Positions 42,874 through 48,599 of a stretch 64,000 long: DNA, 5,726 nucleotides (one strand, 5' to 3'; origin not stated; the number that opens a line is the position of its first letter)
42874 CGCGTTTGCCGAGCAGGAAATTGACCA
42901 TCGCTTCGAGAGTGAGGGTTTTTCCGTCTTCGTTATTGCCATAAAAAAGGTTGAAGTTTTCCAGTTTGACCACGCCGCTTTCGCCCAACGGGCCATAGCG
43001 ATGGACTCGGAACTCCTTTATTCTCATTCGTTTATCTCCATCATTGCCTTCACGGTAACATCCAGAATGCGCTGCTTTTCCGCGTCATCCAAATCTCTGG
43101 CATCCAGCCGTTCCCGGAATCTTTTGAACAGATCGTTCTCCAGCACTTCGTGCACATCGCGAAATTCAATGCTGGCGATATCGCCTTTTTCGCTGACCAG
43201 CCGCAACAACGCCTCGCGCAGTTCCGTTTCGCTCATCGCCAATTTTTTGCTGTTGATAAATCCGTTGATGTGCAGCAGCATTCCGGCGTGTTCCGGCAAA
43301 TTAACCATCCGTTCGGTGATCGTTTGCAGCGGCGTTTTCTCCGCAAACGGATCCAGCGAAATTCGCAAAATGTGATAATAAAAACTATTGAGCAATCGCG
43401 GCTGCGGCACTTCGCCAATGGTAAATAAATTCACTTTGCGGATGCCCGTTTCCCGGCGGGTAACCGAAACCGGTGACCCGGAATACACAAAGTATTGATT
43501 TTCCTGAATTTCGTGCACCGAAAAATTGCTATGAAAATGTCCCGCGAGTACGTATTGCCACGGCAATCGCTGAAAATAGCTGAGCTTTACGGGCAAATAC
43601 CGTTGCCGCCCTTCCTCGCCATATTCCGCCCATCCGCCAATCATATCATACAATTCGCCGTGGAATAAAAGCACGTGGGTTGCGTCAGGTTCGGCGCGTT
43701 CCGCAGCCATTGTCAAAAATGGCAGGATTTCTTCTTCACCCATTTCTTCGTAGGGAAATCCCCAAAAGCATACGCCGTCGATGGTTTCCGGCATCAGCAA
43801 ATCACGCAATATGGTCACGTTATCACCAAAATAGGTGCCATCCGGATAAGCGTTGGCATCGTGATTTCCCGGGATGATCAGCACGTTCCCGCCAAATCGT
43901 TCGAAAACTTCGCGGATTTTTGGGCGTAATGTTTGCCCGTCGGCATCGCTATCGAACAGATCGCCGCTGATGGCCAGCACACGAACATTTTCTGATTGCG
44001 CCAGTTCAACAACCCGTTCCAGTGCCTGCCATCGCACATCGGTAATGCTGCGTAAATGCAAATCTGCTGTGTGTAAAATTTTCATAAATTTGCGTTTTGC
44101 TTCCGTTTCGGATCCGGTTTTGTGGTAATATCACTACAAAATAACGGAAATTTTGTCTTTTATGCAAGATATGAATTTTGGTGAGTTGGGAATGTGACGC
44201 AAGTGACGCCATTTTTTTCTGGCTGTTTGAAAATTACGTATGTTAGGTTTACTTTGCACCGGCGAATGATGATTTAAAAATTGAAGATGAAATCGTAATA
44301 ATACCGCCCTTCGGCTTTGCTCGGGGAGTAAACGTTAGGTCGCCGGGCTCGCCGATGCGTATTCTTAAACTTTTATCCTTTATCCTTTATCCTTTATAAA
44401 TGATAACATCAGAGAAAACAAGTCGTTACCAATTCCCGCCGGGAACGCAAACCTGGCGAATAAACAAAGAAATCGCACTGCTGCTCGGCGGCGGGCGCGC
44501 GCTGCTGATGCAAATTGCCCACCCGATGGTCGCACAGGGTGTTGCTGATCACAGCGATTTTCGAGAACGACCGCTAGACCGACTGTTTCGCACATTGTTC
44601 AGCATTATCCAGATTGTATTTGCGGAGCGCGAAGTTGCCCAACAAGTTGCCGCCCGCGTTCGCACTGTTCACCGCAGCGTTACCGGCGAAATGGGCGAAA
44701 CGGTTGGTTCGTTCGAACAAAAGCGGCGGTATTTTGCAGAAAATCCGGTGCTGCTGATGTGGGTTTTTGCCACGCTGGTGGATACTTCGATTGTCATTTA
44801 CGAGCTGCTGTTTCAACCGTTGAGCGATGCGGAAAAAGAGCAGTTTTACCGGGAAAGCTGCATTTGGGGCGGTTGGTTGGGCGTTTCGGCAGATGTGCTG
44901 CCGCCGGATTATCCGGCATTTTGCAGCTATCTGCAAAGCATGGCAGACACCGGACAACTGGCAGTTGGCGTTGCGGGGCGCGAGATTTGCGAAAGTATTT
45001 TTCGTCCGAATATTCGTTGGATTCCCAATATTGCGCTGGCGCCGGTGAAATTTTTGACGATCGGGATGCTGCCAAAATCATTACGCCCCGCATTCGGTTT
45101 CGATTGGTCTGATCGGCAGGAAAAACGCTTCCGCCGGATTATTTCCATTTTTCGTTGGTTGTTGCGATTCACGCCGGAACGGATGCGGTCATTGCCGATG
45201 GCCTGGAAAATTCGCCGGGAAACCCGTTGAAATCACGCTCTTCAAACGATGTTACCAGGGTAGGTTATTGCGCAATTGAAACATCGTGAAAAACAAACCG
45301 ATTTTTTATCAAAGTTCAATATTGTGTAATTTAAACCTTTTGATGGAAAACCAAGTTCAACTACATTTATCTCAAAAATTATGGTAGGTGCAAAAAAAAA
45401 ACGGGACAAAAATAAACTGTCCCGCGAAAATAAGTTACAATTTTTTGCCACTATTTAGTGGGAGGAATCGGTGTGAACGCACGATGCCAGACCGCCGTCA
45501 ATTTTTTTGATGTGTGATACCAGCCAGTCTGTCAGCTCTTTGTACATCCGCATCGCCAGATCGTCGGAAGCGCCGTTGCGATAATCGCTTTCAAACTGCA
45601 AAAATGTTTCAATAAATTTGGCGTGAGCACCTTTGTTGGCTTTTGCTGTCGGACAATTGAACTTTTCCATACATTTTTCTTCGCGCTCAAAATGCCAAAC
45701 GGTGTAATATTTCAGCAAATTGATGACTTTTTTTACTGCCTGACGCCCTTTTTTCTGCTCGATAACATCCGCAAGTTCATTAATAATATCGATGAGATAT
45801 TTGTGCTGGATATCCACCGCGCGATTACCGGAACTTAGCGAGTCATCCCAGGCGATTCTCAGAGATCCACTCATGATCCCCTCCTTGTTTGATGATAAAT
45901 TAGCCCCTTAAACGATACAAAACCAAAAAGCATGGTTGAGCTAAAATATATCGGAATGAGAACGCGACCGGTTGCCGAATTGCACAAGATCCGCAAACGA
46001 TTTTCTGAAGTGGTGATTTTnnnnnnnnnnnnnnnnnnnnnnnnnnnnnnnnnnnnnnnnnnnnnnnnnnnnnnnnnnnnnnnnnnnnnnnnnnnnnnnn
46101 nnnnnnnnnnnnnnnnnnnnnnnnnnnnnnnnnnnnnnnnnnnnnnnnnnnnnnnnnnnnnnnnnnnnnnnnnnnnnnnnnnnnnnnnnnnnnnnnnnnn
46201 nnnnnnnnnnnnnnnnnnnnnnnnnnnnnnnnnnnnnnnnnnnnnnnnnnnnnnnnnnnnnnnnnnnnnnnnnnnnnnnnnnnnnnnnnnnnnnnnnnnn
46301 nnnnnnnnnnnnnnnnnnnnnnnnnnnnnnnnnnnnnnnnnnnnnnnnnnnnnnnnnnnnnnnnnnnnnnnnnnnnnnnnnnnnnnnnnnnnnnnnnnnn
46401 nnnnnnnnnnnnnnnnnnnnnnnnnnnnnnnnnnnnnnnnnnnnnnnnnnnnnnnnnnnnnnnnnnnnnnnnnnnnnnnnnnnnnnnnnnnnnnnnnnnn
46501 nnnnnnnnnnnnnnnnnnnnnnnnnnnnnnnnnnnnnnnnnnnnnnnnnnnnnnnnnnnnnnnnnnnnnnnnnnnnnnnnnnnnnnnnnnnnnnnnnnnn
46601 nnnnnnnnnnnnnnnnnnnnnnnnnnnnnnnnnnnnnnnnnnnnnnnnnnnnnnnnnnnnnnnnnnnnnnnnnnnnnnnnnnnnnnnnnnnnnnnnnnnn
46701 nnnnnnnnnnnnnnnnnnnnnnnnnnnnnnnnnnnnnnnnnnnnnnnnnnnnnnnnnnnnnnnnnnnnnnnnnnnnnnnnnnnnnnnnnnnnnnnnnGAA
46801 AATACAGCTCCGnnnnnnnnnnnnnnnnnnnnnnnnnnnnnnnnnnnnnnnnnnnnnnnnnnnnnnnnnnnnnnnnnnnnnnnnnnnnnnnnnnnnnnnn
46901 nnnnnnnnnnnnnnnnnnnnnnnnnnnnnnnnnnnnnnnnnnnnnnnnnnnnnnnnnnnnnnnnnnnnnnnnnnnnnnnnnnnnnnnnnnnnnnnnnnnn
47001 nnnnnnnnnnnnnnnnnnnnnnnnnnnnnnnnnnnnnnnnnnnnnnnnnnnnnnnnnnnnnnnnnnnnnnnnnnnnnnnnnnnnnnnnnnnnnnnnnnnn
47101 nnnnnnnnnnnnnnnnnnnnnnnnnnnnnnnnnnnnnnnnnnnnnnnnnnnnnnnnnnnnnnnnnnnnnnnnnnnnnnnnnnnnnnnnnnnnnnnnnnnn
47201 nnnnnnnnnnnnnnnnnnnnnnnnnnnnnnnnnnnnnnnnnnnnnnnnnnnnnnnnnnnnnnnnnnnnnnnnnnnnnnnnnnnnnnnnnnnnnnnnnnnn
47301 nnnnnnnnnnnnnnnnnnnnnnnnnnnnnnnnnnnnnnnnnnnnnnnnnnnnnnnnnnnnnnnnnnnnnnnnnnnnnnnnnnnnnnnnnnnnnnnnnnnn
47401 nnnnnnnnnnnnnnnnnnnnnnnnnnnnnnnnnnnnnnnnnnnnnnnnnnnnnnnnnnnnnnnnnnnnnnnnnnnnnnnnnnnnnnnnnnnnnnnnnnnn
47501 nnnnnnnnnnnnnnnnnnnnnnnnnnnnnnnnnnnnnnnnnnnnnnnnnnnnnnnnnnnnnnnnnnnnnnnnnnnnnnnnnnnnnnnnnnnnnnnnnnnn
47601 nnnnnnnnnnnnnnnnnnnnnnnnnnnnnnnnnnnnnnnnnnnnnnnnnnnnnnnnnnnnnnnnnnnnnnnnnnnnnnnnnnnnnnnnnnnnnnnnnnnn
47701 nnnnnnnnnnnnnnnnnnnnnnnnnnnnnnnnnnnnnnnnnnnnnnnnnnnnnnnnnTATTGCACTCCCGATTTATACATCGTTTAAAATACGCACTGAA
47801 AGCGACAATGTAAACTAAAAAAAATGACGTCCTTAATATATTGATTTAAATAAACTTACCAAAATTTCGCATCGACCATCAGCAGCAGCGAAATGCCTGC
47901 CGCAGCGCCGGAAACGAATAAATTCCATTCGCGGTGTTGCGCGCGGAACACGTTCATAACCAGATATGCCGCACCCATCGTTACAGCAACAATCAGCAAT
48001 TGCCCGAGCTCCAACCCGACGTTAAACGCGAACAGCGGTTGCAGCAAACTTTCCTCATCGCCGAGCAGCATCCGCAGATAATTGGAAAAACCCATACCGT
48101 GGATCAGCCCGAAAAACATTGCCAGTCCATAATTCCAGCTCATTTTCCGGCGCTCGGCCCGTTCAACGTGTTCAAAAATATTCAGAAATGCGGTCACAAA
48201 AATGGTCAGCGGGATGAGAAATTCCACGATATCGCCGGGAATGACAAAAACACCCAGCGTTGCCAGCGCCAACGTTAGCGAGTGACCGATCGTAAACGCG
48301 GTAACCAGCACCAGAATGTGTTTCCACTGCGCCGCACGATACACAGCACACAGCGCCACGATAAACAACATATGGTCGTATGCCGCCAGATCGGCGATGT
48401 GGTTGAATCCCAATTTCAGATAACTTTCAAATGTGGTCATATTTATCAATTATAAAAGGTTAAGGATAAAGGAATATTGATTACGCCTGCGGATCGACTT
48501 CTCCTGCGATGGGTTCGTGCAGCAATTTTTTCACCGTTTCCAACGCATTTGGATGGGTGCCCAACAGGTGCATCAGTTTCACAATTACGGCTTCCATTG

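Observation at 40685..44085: Membrane-anchored SbcC-like ATPase (YhaN-like) translationally coupled to an SbcD-like phosphoesterase, next to a LytS/LytTR two-component pair and a TetR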

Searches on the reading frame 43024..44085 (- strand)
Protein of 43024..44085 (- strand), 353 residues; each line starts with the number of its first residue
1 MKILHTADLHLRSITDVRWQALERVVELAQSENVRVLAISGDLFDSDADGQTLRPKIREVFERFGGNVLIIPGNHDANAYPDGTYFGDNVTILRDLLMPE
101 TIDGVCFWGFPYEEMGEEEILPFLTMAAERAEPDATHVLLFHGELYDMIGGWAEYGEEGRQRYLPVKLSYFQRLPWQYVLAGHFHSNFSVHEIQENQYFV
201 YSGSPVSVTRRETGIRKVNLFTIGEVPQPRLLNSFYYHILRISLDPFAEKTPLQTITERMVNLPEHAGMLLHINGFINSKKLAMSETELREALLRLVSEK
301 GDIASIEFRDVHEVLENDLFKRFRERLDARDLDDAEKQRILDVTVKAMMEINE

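Call 3: search_protein_families(library=pfam, proteins=[window:43024-44085:-], max_evalue=0.01)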
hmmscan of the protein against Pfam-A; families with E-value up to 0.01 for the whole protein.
window:43024-44085:- (353 aa): 2 families
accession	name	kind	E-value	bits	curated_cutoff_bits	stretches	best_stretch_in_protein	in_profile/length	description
PF00149.33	Metallophos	-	7.3e-14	53.1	21.5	1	1-186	1-190/191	Calcineurin-like phosphoesterase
PF12850.12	Metallophos_2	-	4.6e-07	30.4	27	1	1-211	1-141/154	Calcineurin-like phosphoesterase superfamily domain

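Call 4: search_protein_families(library=padloc, proteins=[window:43024-44085:-], max_evalue=0.1)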
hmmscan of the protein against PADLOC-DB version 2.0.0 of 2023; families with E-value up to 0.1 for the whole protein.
window:43024-44085:- (353 aa): 3 families
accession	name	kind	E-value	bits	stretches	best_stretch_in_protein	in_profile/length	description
PDLC04908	PDC-S10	-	1.6e-06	25.6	1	31-198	27-195/223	-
PDLC00736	Effector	-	0.00013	19.1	1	5-78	7-87/561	Endonuclease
PDLC05051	PDC-S60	-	0.0044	13.2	1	1-78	1-90/1027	-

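Call 5: search_protein_families(library=ncbifam, proteins=[window:43024-44085:-], max_evalue=0.1)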
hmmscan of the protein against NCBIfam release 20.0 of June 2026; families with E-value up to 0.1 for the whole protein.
window:43024-44085:- (353 aa): 11 families
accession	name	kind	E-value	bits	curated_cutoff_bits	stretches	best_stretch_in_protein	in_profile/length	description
TIGR00619.1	sbcd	subfamily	1.4e-11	44.7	77.65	1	1-80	1-90/252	exonuclease subunit SbcD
NF041753.2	sbcd_Staph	equivalog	4.3e-09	35.7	480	1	1-117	1-133/375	exonuclease subunit SbcD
NF008206.2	PRK10966.1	equivalog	9e-08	31.6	450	1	1-79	1-88/380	exonuclease subunit SbcD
TIGR04123.1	P_estr_lig_assc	hypoth_equivalog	4e-05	23.1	150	1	20-80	51-114/207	ligase-associated DNA damage response endonuclease PdeM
TIGR03729.1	acc_ester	subfamily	0.00017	21.1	148.25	1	2-77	1-73/239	putative phosphoesterase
NF041031.1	Mre11_Sulfo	equivalog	0.0004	19.7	500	1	16-80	23-89/374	DNA double-strand break repair protein Mre11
NF041029.1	Mre11_Pyroc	equivalog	0.00046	19.1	600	1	19-77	26-87/438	DNA double-strand break repair protein Mre11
NF053862.1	DS9_1_antiphage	equivalog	0.0013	17.7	420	1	21-86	229-298/486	anti-phage phosphoesterase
NF041754.1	sbcd_Bac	equivalog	0.0073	15.6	750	0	1-77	1-87/390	exonuclease subunit SbcD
TIGR00024.1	SbcD_rel_arch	hypoth_equivalog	0.01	15.6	115.2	1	22-77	47-100/224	putative phosphoesterase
TIGR00040.1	yfcE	subfamily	0.015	15.4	56.25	1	1-77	1-63/158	YfcE family phosphodiesterase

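Call 8: search_solved_structures(query=window:43024-44085:-, max_evalue=1)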
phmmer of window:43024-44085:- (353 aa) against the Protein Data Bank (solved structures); distinct sequences matched with E-value up to 1: 13.
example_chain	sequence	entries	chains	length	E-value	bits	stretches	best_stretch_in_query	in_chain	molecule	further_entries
7dog_A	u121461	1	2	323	1.3e-05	27.6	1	2-214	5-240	Nuclease SbcCD subunit D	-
6s6v_A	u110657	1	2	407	0.00019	23.8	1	1-79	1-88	Nuclease SbcCD subunit D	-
4lty_C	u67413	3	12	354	0.00036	22.8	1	1-79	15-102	Exonuclease subunit SbcD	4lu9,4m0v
3qg5_C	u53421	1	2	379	0.001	21.4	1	1-91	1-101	Mre11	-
4o24_A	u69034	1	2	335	0.0018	20.6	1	1-91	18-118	Exonuclease, putative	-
2q8u_A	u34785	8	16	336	0.0018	20.5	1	1-91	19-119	Exonuclease, putative | Nuclease SbcCD subunit D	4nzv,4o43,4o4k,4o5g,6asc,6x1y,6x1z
7yzo_A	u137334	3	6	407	0.0023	20.2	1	1-79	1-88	Nuclease SbcCD subunit D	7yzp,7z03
6s85_A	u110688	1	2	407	0.003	19.8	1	1-79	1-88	Nuclease SbcCD subunit D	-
2xmo_A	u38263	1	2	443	0.0064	18.7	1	29-115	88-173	LMO2642 PROTEIN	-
3thn_A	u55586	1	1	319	0.0094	18.2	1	1-91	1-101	Exonuclease, putative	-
1ii7_A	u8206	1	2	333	0.11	14.7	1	2-78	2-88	Mre11 nuclease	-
4hd0_A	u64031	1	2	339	0.12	14.6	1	2-78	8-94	DNA double-strand break repair protein Mre11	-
3dsc_A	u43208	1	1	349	0.12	14.5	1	2-78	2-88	DNA double-strand break repair protein mre11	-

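Call 24: find_homologous_proteins(query=window:43027-44085:-, max_evalue=0.001)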
Query window:43027-44085:- (353 aa): 2040 proteins with E <= 0.001 among 8000 candidates; the best 120 are listed.
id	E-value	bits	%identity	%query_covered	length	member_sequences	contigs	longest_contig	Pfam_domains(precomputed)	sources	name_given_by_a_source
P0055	5.4e-231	784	98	100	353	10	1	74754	PF12850.13,PF00149.34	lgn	-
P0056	2.0e-173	594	73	99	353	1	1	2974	PF12850.13,PF00149.34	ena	-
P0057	1.5e-154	532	64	99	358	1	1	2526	PF12850.13,PF00149.34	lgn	-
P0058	1.1e-151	523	62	99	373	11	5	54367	PF00149.34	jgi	jgi:DNA repair exonuclease SbcCD nuclease subunit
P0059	5.6e-149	514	62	99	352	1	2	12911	PF12850.13,PF00149.34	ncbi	-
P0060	1.0e-147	510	60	100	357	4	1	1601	PF00149.34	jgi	jgi:DNA repair exonuclease SbcCD nuclease subunit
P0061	8.3e-146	503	62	100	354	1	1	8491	PF12850.13,PF00149.34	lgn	-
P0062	2.2e-144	499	60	100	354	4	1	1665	PF12850.13,PF00149.34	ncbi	-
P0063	2.6e-141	489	61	100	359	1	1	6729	PF12850.13,PF00149.34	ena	-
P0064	2.1e-140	486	59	99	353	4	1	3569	PF12850.13,PF00149.34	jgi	jgi:DNA repair exonuclease SbcCD nuclease subunit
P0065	2.0e-139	483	59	99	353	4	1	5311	PF12850.13,PF00149.34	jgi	jgi:DNA repair exonuclease SbcCD nuclease subunit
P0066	1.3e-137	477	60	99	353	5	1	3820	PF12850.13,PF00149.34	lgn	-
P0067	1.1e-136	474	58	99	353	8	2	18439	PF12850.13,PF00149.34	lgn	-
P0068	2.4e-133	462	59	99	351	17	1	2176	PF12850.13,PF00149.34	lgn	-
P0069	6.8e-133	461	59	100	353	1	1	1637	PF12850.13,PF00149.34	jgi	jgi:DNA repair exonuclease SbcCD nuclease subunit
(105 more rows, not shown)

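Call 68: predict_structure(alignment_id=A6)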
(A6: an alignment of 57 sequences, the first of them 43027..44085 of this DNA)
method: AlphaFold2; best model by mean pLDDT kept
length: 353 residues; sequences in the alignment: 57
mean_pLDDT: 90.3   pTM: 0.84
mean pLDDT of the five models: 90.3, 90.1, 88.9, 88.8, 88.6
residues with pLDDT >= 90: 238; 70-90: 97; 50-70: 18; < 50: 0
segments of 3 or more residues with pLDDT < 50: none
pLDDT, mean of each block of 10 residues (from residue 1): 96 95 97 98 94 95 97 92 89 96 97 85 95 95 81 56 84 96 81 96 88 91 97 92 88 87 88 91 90 86 88 90 94 93 89 66
secondary structure, 60 per line:
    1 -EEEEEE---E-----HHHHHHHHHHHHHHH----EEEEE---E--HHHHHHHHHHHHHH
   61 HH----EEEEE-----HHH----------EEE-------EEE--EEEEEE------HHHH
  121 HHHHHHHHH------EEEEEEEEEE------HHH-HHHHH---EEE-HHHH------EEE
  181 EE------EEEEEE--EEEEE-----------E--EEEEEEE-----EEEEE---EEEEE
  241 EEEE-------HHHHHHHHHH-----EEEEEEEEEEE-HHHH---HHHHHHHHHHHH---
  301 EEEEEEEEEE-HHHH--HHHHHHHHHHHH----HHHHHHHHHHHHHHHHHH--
elements in order: E2-7 H17-31 E36-40 H47-62 E67-71 E90-92 E100-102 E105-110 H117-129 E136-145 H156-160 E164-166 H168-171 E178-182 E189-194 E197-201 E216-222 E228-232 E236-244 H252-261 E267-277 H279-282 H286-297 E301-310 H312-315 H318-329 H334-351

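Call 70: fold_search(model_id=the predicted structure, library=pdb)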
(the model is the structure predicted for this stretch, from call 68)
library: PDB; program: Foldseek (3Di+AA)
matches with E <= 10: 967; with E <= 0.001: 98
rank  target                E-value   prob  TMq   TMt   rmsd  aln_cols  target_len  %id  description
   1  3tho_B                1.6e-16  1.00  0.55  0.54  13.3       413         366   19  Crystal structure of Mre11:Rad50 in its ATP/ADP bound state (released 2011-10-12)
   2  3qg5_C                2.0e-15  1.00  0.60  0.59  12.9       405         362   18  The Mre11:Rad50 complex forms an ATP dependent molecular clamp in DNA double-strand break repair (released 2011-04-20)
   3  3qg5_D                3.5e-15  1.00  0.59  0.57  12.7       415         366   18  The Mre11:Rad50 complex forms an ATP dependent molecular clamp in DNA double-strand break repair (released 2011-04-20)
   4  4nzv_B                6.6e-15  1.00  0.58  0.62   5.1       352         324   19  DNA Double-Strand Break Repair Pathway Choice Is Directed by Distinct MRE11 Nuclease Activities (released 2014-01-08)
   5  4o43_A                8.4e-15  1.00  0.58  0.61   5.5       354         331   19  DNA Double-Strand Break Repair Pathway Choice Is Directed by Distinct MRE11 Nuclease Activities (released 2014-01-08)
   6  4o43_B                2.2e-14  1.00  0.57  0.62   4.7       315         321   20  DNA Double-Strand Break Repair Pathway Choice Is Directed by Distinct MRE11 Nuclease Activities (released 2014-01-08)
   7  6x1y_A                2.2e-14  1.00  0.58  0.62   5.1       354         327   19  Mre11 dimer in complex with small molecule modulator PFMI (released 2020-06-10)
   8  4nzv_A                3.8e-14  1.00  0.58  0.62   5.2       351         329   19  DNA Double-Strand Break Repair Pathway Choice Is Directed by Distinct MRE11 Nuclease Activities (released 2014-01-08)
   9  6x1z_B                4.5e-14  1.00  0.55  0.59   4.9       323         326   20  Mre11 dimer in complex with small molecule modulator PFMJ (released 2020-06-10)
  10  3thn                  6.4e-14  1.00  0.55  0.61   5.5       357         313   19  Crystal structure of Mre11 core with manganese (released 2011-10-12)
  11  6s6v_B                1.0e-13  1.00  0.55  0.51  12.3       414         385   18  Resting state of the E. coli Mre11-Rad50 (SbcCD) head complex bound to ATPgS (released 2019-09-04)
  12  4tug_B                1.9e-13  1.00  0.59  0.67   5.5       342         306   16  Crystal structure of MjMre11-DNA2 complex (released 2014-10-15)
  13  7dog_A                2.6e-13  1.00  0.62  0.68   4.6       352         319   20  Crystal structure of a nuclease and capping domain of SbcD from Staphylococcus aureus (released 2021-05-05)
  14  3av0_A                2.6e-13  1.00  0.58  0.56   4.9       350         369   15  Crystal structure of Mre11-Rad50 bound to ATP S (released 2011-05-25)
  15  5dny_C                2.7e-13  1.00  0.59  0.59  10.7       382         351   15  Structure of the ATPrS-Mre11/Rad50-DNA complex (released 2016-02-24)
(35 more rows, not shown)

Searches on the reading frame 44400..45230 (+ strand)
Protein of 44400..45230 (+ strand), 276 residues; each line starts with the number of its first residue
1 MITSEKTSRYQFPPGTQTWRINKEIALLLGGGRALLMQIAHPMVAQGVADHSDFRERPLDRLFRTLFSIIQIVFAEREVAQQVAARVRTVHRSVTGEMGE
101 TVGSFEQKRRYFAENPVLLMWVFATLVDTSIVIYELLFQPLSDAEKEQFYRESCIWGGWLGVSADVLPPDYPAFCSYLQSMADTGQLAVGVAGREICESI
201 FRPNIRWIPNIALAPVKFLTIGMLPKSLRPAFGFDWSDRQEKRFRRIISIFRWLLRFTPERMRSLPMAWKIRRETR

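Call 3: search_protein_families(library=pfam, proteins=[window:44400-45230:+], max_evalue=0.01)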
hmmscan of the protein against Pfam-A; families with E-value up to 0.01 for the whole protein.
window:44400-45230:+ (276 aa): 1 family
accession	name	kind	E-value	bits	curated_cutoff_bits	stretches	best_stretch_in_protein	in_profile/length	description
PF09995.15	MPAB_Lcp_cat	-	6.6e-61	206.7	23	1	22-253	5-231/231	ER-bound oxygenase mpaB/B'/Rubber oxygenase, catalytic domain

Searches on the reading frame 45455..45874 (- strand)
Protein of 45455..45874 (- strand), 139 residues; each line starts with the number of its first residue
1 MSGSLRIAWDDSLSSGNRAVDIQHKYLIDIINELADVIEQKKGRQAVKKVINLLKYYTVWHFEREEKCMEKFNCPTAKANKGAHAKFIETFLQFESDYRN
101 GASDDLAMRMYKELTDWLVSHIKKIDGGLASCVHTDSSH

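Call 3: search_protein_families(library=pfam, proteins=[window:45455-45874:-], max_evalue=0.01)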
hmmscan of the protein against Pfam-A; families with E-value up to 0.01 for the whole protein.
window:45455-45874:- (139 aa): 1 family
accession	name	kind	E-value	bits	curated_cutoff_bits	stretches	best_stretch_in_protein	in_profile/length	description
PF01814.28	Hemerythrin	-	2.1e-14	54.6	25.3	1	17-129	3-123/127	Hemerythrin HHE cation binding domain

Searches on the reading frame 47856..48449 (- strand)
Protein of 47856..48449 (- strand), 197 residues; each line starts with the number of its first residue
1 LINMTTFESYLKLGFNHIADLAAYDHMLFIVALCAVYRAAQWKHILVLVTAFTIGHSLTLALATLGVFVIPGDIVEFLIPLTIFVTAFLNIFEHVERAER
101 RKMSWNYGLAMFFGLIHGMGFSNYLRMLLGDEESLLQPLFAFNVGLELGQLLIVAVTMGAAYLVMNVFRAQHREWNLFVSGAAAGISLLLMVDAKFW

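Call 71: search_protein_families(library=pfam, proteins=[window:47856-48449:-], max_evalue=0.00001)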
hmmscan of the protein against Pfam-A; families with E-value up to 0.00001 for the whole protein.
window:47856-48449:- (197 aa): 1 family
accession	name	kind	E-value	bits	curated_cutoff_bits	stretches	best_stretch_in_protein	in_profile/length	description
PF13795.12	HupE_UreJ_2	-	3.5e-48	163.7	24.5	1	10-166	1-154/156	HupE / UreJ protein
